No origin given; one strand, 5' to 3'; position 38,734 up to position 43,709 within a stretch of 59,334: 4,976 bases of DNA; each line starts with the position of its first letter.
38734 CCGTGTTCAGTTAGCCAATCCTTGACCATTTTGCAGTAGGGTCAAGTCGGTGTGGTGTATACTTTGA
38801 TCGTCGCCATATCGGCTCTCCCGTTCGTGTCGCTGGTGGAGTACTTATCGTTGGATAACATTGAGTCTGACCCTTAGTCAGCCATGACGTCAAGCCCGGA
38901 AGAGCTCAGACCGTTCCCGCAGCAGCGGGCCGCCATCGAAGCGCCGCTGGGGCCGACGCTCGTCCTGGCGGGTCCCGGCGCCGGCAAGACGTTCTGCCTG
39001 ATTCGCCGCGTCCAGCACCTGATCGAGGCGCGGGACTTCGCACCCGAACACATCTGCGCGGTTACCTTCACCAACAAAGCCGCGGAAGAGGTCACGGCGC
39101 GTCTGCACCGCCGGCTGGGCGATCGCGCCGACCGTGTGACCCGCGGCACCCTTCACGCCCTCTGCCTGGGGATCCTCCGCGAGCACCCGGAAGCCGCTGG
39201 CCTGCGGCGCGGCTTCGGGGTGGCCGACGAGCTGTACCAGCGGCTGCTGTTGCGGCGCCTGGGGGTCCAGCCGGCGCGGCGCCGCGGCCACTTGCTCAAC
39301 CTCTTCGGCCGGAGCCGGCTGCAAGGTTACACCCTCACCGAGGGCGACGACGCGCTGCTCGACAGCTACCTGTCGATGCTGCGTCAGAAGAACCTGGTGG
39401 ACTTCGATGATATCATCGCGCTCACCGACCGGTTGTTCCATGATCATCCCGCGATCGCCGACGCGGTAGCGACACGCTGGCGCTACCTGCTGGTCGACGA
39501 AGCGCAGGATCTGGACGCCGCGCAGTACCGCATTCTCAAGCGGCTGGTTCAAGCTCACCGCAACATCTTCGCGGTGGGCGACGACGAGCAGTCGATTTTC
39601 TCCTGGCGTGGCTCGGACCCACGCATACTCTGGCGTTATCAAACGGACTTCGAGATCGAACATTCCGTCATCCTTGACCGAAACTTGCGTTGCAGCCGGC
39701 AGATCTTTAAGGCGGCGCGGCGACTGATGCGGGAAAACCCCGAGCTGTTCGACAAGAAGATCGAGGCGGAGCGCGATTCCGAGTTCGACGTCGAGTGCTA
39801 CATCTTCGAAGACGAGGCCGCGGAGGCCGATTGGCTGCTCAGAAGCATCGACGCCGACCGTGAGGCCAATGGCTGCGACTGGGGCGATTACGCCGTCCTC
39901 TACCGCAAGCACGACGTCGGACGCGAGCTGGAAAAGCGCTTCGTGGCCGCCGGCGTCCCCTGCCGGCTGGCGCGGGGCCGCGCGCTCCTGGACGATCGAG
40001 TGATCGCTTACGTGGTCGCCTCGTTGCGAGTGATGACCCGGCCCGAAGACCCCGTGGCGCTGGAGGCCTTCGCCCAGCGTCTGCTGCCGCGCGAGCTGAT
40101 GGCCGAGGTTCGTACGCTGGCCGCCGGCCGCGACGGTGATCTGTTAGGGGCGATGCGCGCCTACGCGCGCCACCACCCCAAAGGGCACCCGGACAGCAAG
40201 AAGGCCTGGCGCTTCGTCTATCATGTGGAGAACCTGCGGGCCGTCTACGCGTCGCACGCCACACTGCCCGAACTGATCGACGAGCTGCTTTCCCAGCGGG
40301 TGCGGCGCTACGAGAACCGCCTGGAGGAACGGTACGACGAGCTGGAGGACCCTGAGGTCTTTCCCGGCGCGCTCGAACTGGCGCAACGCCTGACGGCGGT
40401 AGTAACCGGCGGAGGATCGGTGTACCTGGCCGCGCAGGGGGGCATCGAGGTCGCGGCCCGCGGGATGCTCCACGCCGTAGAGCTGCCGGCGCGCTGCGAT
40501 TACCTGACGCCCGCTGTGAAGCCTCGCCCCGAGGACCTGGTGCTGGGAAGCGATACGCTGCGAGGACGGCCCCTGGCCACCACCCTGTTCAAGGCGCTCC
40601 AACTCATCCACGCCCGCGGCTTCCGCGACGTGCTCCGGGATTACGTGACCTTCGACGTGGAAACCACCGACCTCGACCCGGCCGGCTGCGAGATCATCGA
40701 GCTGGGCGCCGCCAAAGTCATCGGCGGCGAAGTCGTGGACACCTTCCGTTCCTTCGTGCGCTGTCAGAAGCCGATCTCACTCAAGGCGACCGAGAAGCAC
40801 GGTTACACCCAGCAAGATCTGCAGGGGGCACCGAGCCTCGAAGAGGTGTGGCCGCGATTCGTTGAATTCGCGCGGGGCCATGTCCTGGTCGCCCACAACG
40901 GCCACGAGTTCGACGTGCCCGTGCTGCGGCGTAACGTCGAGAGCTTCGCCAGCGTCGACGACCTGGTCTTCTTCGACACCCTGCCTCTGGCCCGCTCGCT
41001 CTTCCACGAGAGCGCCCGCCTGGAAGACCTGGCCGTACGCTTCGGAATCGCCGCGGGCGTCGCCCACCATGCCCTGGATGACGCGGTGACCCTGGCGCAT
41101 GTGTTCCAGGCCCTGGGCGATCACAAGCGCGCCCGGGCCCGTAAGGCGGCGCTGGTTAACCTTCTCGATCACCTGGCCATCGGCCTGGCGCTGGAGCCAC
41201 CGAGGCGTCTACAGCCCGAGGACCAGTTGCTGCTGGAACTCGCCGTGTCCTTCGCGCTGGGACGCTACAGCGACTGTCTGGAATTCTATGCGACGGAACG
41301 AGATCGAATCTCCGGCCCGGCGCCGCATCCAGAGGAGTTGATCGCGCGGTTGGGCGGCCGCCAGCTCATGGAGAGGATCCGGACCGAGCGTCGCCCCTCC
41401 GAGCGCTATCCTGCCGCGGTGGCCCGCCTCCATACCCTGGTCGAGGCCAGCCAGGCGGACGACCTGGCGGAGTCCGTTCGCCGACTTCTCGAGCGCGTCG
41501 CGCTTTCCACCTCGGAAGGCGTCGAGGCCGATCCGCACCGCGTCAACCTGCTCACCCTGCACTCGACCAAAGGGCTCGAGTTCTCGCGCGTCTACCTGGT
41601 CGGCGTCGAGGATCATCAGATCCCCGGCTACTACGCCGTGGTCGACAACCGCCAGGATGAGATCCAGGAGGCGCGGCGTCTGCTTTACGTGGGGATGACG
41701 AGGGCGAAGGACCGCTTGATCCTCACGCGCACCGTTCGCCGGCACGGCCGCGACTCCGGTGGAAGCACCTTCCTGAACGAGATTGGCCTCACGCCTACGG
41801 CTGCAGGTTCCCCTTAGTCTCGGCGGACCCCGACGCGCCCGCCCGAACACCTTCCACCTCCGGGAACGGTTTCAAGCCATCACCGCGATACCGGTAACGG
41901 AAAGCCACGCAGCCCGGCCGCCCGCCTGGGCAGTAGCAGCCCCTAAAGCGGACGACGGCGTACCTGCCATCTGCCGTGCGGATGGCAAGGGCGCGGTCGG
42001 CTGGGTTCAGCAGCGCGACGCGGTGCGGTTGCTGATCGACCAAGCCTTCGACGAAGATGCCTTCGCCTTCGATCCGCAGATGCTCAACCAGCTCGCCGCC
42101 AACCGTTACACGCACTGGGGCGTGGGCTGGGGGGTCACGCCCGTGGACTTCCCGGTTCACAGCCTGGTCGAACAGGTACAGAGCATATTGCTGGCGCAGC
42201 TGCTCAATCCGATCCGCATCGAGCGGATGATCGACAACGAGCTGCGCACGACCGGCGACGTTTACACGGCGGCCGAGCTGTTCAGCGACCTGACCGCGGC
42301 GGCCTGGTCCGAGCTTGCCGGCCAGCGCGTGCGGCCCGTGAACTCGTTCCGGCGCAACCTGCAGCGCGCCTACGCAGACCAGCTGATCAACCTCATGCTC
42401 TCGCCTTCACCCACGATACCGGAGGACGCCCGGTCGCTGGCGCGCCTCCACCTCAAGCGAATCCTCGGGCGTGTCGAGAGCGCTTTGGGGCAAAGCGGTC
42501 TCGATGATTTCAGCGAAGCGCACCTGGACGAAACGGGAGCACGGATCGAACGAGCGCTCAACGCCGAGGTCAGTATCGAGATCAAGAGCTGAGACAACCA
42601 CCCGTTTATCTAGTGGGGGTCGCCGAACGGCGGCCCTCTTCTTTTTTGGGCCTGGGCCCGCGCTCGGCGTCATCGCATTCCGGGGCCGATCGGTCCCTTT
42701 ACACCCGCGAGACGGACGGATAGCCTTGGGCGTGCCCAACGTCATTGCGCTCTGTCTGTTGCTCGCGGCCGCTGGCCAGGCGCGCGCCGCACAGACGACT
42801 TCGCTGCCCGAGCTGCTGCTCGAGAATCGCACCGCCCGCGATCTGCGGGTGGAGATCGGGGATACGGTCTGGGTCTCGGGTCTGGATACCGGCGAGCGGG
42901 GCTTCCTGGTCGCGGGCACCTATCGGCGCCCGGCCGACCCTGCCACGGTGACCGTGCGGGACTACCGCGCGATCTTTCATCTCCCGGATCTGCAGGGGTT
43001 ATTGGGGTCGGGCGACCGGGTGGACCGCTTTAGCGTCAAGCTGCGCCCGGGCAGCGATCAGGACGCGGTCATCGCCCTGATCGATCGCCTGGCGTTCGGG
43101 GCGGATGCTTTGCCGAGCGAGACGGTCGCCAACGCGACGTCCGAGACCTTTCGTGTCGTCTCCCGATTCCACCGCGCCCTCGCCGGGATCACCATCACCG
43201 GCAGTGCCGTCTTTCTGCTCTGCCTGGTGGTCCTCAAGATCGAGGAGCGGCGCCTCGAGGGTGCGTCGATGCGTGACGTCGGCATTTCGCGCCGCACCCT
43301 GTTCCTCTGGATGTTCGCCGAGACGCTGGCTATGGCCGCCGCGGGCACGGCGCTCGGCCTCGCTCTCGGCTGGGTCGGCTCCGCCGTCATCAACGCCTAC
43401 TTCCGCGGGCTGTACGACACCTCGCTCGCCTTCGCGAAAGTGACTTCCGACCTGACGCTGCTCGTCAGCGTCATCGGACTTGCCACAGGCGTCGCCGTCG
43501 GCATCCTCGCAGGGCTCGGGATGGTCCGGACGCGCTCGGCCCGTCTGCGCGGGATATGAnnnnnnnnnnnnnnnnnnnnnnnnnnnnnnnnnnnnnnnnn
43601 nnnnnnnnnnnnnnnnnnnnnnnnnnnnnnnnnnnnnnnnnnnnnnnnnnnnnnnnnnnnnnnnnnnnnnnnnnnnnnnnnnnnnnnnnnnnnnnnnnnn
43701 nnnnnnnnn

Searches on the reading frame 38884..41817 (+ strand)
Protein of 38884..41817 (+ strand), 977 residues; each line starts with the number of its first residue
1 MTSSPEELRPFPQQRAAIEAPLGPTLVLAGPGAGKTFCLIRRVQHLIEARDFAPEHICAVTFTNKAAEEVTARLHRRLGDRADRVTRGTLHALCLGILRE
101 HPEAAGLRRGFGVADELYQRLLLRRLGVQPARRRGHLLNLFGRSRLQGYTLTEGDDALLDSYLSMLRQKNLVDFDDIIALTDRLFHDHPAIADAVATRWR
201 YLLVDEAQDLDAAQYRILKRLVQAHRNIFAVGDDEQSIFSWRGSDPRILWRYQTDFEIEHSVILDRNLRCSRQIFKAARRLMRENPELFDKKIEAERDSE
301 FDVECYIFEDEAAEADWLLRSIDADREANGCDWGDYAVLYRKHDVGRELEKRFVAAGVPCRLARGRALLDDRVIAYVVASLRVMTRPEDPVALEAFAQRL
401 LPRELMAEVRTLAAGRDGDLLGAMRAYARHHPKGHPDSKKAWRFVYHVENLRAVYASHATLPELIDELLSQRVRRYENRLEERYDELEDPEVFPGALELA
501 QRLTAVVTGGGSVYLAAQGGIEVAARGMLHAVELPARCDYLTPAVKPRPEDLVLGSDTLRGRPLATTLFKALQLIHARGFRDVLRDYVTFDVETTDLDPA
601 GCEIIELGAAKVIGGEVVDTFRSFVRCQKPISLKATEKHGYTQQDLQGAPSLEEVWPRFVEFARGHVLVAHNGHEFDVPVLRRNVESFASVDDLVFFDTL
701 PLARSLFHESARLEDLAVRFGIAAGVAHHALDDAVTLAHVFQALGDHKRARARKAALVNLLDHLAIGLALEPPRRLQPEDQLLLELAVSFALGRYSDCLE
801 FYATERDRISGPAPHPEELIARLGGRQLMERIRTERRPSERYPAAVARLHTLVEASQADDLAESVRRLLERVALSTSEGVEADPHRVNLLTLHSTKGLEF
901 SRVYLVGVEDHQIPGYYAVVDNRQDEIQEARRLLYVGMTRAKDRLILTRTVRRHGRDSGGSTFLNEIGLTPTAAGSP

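Call 32: search_protein_families(library=ncbifam, proteins=[window:38884-41817:+], max_evalue=0.001)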
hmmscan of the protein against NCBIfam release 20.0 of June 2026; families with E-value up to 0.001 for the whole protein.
window:38884-41817:+ (977 aa): 43 families (the best 25 are shown)
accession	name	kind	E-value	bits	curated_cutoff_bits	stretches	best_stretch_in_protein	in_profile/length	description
TIGR01073.1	pcrA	equivalog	4.2e-101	339.5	911.2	3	160-485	171-496/725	DNA helicase PcrA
TIGR01074.1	rep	equivalog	4.7e-99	332.5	951.45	3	159-453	167-464/668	DNA helicase Rep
NF008743.0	PRK11773.1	equivalog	1.2e-85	288.4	965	3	161-470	176-486/720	DNA helicase II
TIGR01075.1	uvrD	equivalog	4.5e-81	273.2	1144.45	2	13-471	8-482/715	DNA helicase II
NF008172.0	PRK10919.1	equivalog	2.3e-77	260.8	1168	3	162-393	171-402/673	DNA helicase Rep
NF008276.0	PRK11054.1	equivalog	1.4e-37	129.5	543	2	158-298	395-532/684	DNA helicase IV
TIGR00609.1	recB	equivalog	1.1e-34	119.8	696.05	3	165-289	336-464/1175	exodeoxyribonuclease V subunit beta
TIGR02785.1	addA_Gpos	equivalog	1.2e-33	116.2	707.65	2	157-280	343-478/1234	helicase-exonuclease AddAB subunit AddA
NF001688.0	PRK00448.1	equivalog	7.8e-33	113.2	873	1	586-746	424-586/1445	PolC-type DNA polymerase III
TIGR01405.1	polC_Gram_pos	equivalog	9.2e-31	106.4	1043.45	1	586-747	190-353/1211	DNA polymerase III subunit alpha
NF005907.0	PRK07883.1-5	equivalog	5e-30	104.4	454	1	587-746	30-193/584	DEDD exonuclease domain-containing protein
NF005905.0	PRK07883.1-3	equivalog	7.5e-30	104.1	508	1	587-744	26-187/581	DEDD exonuclease domain-containing protein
TIGR02784.1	addA_alphas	equivalog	2.4e-28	99.1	860.75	3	156-257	345-460/1138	double-strand break repair helicase AddA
NF005289.0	PRK06807.1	equivalog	3.9e-28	98.6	335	1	582-756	5-180/313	3'-5' exonuclease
NF005906.0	PRK07883.1-4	equivalog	3.9e-26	91.5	495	1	587-745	8-168/563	DEDD exonuclease domain-containing protein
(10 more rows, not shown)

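Call 33: search_protein_families(library=pfam, proteins=[window:38884-41817:+], max_evalue=0.0001)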
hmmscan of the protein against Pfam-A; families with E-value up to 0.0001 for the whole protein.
window:38884-41817:+ (977 aa): 9 families
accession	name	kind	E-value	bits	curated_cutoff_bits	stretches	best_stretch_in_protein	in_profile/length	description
PF00580.27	UvrD-helicase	-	6.5e-63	213.4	23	1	12-256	3-270/271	UvrD/REP helicase N-terminal domain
PF13361.12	UvrD_C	-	1.4e-36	127.1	25.6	2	856-949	255-347/350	UvrD-like helicase C-terminal domain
PF00929.31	RNase_T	-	5.8e-29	102.2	24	1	588-741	1-164/164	Exonuclease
PF13245.12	AAA_19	-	2.6e-21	76.7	25.1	1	14-239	1-131/134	AAA domain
PF13538.12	UvrD_C_2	-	1.9e-08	34.5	27.4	1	924-947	27-51/52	UvrD-like helicase C-terminal domain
PF01443.25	Viral_helicase1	-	1.1e-07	32.4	21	0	828-946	118-225/228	Viral superfamily 1 RNA helicase core domain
PF16473.11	Rv2179c-like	-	3e-07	30.7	27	1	588-743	3-175/177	3'-5' exoribonuclease Rv2179c-like domain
PF13604.12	AAA_30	-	1.8e-06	28.3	27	0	194-237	85-128/191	AAA domain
PF13482.12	RNase_H_2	-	7.2e-06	26.5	22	0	590-723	3-116/165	RNase_H superfamily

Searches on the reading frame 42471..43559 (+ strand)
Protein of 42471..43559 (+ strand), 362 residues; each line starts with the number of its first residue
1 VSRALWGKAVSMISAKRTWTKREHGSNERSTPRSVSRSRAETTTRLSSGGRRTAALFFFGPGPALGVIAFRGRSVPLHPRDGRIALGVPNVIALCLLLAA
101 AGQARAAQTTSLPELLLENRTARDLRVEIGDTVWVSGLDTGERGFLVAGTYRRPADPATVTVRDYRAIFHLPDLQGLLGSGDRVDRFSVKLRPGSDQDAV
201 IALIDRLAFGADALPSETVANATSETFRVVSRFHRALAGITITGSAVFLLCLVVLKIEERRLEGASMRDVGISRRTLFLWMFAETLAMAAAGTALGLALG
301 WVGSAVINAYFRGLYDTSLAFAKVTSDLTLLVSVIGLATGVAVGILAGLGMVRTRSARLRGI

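Call 32: search_protein_families(library=ncbifam, proteins=[window:42471-43559:+], max_evalue=0.001)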
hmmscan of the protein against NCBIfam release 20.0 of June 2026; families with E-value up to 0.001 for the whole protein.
window:42471-43559:+ (362 aa): 1 family
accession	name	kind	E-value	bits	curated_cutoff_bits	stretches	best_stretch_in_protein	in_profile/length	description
TIGR03434.1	ADOP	subfamily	0.00033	18.9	622.3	1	252-355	292-394/803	ADOP family duplicated permease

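Call 33: search_protein_families(library=pfam, proteins=[window:42471-43559:+], max_evalue=0.0001)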
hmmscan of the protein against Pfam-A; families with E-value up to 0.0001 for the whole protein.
window:42471-43559:+ (362 aa): 1 family
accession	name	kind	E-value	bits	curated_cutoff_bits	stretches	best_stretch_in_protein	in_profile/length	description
PF02687.27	FtsX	-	1.2e-08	35.4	25.5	1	237-350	3-114/120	FtsX-like permease C-terminal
